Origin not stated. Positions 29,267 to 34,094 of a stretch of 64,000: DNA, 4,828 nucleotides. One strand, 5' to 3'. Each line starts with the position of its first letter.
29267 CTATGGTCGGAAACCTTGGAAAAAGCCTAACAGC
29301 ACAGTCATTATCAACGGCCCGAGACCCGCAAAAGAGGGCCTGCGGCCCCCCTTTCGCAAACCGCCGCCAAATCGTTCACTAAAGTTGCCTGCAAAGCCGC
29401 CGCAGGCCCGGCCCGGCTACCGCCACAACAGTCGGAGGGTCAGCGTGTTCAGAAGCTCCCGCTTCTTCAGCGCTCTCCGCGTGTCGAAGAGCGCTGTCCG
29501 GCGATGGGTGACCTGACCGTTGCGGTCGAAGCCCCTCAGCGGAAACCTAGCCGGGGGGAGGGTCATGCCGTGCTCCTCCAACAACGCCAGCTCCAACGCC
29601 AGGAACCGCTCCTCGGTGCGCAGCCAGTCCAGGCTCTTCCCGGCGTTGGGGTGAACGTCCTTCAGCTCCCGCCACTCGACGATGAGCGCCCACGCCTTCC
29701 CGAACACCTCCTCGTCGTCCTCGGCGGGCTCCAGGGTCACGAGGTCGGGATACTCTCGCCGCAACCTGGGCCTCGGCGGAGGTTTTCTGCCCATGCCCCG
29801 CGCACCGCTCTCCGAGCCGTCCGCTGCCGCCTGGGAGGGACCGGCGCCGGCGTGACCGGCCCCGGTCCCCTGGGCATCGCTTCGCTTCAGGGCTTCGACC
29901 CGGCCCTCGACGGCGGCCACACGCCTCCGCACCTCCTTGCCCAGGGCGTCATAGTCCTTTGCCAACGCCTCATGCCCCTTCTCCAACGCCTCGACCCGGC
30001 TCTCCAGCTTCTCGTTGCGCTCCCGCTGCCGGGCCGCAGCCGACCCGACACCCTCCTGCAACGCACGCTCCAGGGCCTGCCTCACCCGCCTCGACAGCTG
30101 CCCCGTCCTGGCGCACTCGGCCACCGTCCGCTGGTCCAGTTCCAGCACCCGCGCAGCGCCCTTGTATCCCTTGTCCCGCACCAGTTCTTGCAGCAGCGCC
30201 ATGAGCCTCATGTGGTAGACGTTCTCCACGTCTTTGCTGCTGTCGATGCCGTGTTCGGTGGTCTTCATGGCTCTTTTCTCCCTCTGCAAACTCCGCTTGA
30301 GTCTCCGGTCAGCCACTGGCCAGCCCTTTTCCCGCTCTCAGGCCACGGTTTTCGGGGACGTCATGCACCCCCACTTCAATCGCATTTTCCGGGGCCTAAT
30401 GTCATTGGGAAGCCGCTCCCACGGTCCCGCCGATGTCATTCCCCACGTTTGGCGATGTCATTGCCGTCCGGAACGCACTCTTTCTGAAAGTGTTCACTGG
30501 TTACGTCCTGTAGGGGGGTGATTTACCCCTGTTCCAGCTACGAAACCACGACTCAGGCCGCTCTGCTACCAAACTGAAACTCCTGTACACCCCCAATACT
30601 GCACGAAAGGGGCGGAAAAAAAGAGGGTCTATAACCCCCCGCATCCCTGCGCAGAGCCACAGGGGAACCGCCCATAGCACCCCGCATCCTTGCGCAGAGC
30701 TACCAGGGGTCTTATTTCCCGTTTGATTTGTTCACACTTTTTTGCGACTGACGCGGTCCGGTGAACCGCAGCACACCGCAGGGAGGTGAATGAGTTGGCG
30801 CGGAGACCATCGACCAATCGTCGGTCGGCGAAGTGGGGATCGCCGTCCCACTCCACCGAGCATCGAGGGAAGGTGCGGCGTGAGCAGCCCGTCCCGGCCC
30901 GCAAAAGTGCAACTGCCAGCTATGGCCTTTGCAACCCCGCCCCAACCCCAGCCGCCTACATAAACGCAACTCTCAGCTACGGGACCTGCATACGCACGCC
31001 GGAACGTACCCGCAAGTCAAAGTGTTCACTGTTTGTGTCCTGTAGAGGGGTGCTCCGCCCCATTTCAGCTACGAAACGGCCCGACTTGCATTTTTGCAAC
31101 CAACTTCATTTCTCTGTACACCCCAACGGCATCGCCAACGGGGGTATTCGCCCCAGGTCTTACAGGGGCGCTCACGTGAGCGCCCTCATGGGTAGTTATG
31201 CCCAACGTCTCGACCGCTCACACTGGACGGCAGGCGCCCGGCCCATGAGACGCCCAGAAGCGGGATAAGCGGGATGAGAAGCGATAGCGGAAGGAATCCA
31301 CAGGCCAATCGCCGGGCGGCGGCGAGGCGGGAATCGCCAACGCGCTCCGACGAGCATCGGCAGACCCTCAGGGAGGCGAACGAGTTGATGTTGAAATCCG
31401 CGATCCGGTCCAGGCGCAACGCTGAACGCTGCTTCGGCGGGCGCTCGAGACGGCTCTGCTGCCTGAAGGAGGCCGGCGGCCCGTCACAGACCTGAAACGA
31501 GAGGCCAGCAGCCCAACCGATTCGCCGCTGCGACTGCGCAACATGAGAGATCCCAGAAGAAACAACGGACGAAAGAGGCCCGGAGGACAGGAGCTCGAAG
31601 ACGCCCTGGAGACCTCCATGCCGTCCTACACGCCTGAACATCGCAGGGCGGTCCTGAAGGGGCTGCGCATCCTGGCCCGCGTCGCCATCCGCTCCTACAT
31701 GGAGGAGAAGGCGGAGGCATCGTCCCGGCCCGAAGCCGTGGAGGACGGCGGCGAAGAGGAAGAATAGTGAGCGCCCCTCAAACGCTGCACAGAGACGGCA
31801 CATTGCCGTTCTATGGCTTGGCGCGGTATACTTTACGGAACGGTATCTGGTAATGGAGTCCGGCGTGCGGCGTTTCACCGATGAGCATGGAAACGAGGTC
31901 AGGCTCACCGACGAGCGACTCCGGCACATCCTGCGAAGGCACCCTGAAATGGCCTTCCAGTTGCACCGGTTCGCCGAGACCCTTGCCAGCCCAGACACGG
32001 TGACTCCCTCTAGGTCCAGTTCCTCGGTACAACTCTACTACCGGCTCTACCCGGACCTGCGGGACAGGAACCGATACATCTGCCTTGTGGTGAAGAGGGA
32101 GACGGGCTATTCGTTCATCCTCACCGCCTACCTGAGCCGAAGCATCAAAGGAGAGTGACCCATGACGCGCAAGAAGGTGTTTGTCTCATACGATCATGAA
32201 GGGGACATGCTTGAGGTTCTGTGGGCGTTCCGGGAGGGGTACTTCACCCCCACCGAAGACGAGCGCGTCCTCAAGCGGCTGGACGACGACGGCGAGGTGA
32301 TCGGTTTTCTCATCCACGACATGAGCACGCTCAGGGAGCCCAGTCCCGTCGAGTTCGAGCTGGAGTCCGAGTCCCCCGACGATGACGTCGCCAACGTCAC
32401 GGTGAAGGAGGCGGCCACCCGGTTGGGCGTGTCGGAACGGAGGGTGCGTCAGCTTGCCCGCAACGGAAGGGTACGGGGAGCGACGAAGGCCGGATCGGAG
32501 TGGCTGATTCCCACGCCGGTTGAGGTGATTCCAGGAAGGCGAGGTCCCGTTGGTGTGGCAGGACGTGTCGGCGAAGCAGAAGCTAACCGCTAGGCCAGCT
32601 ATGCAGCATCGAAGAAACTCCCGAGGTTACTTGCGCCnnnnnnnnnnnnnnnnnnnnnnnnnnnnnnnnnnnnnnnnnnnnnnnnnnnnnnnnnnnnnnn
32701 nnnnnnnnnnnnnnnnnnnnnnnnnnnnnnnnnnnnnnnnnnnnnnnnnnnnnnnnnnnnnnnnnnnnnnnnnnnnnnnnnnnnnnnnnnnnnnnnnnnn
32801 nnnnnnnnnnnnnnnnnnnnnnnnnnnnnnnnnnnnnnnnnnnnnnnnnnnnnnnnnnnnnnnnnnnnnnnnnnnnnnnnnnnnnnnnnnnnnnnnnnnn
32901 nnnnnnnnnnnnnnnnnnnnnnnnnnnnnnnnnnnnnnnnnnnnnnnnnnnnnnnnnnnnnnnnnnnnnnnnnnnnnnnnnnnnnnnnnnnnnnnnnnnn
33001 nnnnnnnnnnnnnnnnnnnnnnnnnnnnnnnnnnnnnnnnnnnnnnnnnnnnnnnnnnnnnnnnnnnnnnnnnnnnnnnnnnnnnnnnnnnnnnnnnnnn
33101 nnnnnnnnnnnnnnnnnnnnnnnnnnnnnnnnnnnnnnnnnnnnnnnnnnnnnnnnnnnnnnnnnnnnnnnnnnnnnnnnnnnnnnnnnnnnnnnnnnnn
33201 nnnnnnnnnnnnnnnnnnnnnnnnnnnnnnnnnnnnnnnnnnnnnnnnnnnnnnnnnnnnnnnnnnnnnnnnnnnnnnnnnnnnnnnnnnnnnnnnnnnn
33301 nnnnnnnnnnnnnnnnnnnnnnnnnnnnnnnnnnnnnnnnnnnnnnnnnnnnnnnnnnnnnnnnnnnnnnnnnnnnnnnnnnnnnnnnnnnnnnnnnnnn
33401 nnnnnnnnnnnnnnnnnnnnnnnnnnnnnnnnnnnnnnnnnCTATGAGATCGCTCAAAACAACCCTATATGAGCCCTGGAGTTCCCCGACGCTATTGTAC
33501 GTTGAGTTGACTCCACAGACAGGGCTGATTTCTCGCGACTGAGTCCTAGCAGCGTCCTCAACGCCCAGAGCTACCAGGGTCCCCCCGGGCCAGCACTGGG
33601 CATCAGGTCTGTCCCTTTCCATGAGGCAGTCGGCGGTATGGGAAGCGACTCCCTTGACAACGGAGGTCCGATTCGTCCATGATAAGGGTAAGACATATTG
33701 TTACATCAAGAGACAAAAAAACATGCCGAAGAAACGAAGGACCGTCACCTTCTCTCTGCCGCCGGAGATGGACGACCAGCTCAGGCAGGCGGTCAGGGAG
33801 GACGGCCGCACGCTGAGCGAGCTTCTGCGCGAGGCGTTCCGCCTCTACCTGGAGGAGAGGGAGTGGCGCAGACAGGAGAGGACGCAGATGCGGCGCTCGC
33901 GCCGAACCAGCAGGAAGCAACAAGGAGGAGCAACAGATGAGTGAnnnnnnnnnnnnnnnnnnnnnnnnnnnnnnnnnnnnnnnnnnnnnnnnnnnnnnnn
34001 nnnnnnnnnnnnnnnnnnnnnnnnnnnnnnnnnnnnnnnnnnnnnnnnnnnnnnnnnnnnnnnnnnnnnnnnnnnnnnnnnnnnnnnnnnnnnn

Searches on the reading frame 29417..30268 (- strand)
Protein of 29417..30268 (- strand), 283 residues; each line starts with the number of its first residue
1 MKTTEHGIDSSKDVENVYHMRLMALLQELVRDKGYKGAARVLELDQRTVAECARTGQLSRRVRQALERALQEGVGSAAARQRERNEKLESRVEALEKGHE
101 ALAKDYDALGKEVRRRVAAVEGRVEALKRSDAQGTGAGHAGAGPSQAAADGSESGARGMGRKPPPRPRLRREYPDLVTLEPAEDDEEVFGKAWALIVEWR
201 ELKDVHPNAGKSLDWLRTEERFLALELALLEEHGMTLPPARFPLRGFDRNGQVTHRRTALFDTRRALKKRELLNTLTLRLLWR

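Call 15: search_protein_families(library=pfam, proteins=[window:29417-30268:-], max_evalue=0.01)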
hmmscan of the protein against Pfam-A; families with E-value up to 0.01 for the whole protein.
window:29417-30268:- (283 aa): 1 family
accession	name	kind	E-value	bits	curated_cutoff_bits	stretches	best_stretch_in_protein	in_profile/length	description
PF03148.19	Tektin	-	0.0052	16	34.3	1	47-114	7-74/383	Tektin family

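Call 48: search_protein_families(library=ncbifam, proteins=[window:29417-30268:-], max_evalue=0.1)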
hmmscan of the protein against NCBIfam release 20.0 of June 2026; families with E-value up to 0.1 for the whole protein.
window:29417-30268:- (283 aa): 1 family
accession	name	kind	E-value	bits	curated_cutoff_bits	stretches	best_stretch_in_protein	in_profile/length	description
NF041382.1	Trx_VPGUxxT_one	exception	0.043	13.1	350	1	56-129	181-254/349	VPGUxxT family thioredoxin-like (seleno)protein, type 1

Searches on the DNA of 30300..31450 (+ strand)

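Call 66: search_dna_similar(query=window:30340-30720:+, collection=plasmids, mode=distant, max_evalue=0.01, max_rows=10)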
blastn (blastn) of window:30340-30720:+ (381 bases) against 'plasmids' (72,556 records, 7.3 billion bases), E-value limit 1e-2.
No match.
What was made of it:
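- On Origin of transfer (oriT): There was no blastn match in 72,556 plasmids (call 66).
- Tried and rejected: There was no DNA match (call 66).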

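Call 70: search_rna_families(source=window, start=30300, end=31450, threshold=evalue, max_evalue=5)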
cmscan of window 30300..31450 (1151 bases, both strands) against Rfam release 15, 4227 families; matches with E-value up to 5: 1.
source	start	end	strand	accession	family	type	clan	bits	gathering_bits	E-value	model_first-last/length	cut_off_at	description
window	30732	30804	-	RF02682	HDV-F-prausnitzii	Gene; ribozyme;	-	19.5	44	0.65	1-74/74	no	HDV ribozyme from F. prausnitzii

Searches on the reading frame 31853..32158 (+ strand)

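Call 14: search_protein_families(library=pfam, proteins=[window:31853-32158:+], max_evalue=0.01)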
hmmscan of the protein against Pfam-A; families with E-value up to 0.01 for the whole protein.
window:31853-32158:+ (101 aa): 1 family
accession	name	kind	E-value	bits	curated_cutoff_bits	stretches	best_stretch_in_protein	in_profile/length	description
PF18810.6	PBECR2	-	8e-08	33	27.1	1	6-93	15-102/120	phage-Barnase-EndoU-ColicinE5/D-RelE like nuclease2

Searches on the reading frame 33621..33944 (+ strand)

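Call 14: search_protein_families(library=pfam, proteins=[window:33621-33944:+], max_evalue=0.01)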
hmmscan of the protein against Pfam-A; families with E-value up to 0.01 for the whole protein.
window:33621-33944:+ (107 aa): 4 families
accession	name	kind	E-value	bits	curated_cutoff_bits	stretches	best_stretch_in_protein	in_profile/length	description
PF01402.27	RHH_1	-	2.2e-08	34.2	20.5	1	42-79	2-39/39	Ribbon-helix-helix protein, copG family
PF12651.13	RHH_3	-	0.00022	21.6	21.6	1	38-79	1-42/44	Ribbon-helix-helix domain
PF20605.4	Antitox_RHH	-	0.0003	21.3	27.2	1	45-79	10-44/50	Antitoxin-like ribbon-helix-helix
PF00668.25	Condensation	-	0.006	15.8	30.6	1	37-97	223-283/456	Condensation domain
